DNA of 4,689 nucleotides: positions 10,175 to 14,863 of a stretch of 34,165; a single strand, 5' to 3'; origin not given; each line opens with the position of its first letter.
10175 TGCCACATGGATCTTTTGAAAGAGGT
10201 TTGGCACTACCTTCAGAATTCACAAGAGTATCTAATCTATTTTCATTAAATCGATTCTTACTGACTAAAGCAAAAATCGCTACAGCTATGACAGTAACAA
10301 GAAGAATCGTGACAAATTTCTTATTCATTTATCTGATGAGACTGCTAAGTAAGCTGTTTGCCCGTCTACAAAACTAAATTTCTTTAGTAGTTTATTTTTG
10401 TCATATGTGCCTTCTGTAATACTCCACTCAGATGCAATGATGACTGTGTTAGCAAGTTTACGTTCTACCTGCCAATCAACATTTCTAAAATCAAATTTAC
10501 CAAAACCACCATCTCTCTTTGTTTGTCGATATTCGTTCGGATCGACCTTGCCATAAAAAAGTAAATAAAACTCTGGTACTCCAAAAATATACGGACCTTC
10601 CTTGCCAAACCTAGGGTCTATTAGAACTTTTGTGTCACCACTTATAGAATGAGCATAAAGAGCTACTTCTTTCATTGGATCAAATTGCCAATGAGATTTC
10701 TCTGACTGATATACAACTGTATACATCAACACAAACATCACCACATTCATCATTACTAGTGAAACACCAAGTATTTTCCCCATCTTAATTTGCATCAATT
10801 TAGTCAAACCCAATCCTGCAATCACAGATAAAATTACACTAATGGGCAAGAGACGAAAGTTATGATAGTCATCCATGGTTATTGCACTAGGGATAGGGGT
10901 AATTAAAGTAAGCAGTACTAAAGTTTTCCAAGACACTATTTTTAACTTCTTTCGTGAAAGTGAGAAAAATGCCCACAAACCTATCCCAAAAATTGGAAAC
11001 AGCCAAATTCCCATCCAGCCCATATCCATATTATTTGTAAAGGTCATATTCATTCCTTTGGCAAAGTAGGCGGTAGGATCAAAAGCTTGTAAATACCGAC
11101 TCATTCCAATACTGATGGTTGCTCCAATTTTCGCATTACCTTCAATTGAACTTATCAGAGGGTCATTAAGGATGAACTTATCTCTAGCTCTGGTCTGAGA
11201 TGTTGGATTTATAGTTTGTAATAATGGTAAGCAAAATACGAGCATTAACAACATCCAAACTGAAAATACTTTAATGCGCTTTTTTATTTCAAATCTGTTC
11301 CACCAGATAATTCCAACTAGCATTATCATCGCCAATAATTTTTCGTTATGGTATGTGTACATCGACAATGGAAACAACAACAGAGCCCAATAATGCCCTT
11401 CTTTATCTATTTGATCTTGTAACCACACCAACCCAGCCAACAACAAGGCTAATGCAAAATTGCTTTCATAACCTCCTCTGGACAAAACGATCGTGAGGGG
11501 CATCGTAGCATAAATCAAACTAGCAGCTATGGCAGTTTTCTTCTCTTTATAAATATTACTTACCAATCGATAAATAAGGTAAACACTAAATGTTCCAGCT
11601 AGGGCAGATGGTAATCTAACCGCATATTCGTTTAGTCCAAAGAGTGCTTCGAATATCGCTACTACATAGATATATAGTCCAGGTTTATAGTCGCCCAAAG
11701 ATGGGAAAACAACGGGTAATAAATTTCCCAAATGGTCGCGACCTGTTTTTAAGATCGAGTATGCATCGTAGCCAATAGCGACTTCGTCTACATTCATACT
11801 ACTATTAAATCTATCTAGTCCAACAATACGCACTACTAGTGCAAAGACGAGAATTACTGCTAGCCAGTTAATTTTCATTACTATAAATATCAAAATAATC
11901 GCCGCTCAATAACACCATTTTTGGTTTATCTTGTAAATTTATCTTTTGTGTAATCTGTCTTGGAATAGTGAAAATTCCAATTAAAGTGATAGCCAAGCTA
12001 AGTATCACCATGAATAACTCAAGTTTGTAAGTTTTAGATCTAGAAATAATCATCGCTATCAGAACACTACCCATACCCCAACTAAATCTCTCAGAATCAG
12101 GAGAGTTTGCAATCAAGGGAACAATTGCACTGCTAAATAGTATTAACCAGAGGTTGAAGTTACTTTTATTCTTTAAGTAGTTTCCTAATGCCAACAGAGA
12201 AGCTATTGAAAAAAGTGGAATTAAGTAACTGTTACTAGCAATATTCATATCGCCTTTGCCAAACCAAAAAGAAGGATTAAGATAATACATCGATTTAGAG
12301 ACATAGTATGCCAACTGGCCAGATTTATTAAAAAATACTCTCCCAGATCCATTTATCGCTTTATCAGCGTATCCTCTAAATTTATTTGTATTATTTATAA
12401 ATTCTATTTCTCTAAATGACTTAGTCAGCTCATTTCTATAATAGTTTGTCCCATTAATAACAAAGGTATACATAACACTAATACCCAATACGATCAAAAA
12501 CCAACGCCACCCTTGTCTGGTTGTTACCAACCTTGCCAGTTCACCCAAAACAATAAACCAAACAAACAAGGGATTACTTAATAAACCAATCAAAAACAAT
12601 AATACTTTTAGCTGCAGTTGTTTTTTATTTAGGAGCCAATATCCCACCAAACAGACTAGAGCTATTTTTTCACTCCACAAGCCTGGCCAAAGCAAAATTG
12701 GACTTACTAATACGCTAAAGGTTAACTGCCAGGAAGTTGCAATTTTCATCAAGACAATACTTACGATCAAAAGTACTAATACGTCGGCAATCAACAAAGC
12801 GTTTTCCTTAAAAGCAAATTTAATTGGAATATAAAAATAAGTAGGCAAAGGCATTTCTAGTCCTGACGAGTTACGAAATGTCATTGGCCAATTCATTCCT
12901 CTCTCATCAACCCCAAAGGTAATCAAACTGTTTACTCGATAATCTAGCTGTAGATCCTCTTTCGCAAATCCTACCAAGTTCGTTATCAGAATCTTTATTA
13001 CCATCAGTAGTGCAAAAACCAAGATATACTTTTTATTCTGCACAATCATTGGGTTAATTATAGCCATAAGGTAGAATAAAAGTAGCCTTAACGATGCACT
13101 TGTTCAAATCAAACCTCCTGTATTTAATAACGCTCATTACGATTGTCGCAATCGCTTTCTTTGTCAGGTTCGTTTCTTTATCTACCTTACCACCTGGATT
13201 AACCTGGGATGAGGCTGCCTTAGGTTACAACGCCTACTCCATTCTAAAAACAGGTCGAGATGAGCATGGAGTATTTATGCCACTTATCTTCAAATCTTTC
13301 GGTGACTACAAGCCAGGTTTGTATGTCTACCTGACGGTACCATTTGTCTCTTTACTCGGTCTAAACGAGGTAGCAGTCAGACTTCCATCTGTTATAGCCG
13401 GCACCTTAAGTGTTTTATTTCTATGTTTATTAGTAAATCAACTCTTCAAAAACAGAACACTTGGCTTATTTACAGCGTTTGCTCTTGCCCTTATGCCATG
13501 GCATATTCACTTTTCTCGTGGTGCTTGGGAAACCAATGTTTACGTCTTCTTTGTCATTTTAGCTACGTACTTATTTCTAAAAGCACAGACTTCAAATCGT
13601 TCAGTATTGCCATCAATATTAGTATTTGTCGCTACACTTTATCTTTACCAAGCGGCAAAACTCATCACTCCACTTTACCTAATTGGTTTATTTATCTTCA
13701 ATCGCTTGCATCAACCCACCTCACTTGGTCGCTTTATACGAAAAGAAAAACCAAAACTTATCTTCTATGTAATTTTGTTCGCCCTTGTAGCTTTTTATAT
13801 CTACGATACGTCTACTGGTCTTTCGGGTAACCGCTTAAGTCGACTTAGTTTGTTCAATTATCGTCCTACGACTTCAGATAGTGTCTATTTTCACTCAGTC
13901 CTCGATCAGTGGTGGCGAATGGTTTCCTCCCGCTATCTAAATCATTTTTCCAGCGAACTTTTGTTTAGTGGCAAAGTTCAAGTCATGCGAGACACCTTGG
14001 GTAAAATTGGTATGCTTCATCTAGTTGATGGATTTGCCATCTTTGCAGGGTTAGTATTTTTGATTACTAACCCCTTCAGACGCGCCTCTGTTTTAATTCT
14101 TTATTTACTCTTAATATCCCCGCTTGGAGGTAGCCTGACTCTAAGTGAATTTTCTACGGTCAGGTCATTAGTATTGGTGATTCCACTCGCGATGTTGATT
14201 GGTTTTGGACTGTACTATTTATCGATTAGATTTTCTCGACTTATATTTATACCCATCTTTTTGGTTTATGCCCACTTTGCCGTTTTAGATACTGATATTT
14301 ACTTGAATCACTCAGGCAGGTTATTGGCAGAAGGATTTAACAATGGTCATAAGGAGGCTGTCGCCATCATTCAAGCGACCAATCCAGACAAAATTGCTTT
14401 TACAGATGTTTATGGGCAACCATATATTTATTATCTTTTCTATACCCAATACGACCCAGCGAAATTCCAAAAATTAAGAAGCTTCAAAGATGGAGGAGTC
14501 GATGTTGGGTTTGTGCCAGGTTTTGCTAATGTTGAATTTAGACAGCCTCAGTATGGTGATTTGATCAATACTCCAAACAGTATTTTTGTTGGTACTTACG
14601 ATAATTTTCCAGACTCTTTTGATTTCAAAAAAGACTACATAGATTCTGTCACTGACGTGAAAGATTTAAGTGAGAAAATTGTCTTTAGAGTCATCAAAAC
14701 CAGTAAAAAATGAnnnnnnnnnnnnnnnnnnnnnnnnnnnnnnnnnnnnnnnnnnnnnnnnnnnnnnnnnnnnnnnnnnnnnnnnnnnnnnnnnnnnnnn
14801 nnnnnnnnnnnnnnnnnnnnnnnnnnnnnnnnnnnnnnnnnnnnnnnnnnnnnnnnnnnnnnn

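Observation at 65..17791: Dense array of about eleven ArnT/PMT-like GT-C paralogs in under 18 kb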

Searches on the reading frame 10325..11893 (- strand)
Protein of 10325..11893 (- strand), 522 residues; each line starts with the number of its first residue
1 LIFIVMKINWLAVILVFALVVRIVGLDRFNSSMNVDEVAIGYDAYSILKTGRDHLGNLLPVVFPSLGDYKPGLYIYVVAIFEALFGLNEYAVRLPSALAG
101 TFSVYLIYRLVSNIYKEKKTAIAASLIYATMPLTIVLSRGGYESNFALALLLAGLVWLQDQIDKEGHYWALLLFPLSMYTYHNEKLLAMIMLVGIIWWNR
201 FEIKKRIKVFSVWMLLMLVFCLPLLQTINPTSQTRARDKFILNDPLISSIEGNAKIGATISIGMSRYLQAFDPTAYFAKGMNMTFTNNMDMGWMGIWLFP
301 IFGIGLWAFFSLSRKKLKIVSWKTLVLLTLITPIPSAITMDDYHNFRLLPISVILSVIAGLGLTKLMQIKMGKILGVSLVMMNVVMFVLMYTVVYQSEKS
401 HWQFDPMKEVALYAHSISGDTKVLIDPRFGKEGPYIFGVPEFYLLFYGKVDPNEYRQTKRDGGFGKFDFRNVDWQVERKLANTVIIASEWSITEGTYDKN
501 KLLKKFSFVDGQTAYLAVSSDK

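Call 4: search_protein_families(library=pfam, proteins=[window:10325-11893:-], max_evalue=0.01)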
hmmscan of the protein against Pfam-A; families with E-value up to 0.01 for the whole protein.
window:10325-11893:- (522 aa): 2 families
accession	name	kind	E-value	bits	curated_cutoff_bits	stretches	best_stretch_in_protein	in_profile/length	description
PF13231.12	PMT_2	-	7.3e-14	52.7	26.1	1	70-224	2-157/160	Dolichyl-phosphate-mannose-protein mannosyltransferase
PF02366.24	PMT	-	6e-06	26.4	22.7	1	13-224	2-227/245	Dolichyl-phosphate-mannose-protein mannosyltransferase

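Call 19: search_protein_families(library=ncbifam, proteins=[window:10325-11893:-], max_evalue=0.01)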
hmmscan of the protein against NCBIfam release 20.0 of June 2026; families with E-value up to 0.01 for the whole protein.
window:10325-11893:- (522 aa): 1 family
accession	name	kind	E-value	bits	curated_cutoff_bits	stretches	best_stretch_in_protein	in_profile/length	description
NF009784.2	PRK13279.1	equivalog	6.2e-08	31.7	567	1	70-143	61-132/539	lipid IV(A) 4-amino-4-deoxy-L-arabinosyltransferase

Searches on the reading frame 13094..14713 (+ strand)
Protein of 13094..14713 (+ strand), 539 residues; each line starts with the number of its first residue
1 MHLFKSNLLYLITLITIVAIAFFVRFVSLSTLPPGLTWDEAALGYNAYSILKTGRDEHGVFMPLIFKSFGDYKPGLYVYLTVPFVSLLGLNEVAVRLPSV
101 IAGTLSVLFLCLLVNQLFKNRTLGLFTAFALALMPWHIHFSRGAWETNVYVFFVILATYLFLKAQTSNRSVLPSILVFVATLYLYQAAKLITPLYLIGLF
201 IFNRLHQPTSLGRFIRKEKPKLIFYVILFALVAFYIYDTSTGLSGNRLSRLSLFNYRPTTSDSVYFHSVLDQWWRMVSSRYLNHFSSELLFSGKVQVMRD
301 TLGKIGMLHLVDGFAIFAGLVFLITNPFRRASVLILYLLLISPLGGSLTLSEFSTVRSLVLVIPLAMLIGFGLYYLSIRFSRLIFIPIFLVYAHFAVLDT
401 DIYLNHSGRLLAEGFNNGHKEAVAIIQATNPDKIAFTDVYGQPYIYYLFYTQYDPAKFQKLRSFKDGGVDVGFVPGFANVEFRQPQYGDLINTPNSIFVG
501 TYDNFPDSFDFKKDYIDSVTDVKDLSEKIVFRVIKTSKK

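Call 4: search_protein_families(library=pfam, proteins=[window:13094-14713:+], max_evalue=0.01)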
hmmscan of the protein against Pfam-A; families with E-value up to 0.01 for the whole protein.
window:13094-14713:+ (539 aa): 2 families
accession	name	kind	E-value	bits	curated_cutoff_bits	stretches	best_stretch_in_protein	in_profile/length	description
PF13231.12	PMT_2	-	9.5e-10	39.4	26.1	1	74-233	3-155/160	Dolichyl-phosphate-mannose-protein mannosyltransferase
PF02366.24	PMT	-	9.8e-08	32.3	22.7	1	17-179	3-173/245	Dolichyl-phosphate-mannose-protein mannosyltransferase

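Call 19: search_protein_families(library=ncbifam, proteins=[window:13094-14713:+], max_evalue=0.01)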
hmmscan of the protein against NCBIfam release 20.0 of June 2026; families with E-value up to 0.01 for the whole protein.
window:13094-14713:+ (539 aa): 1 family
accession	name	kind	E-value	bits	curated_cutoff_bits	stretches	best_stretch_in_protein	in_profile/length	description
TIGR03663.1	TIGR03663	subfamily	8.2e-08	31.7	126.25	1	13-277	3-248/435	flippase activity-associated protein Agl23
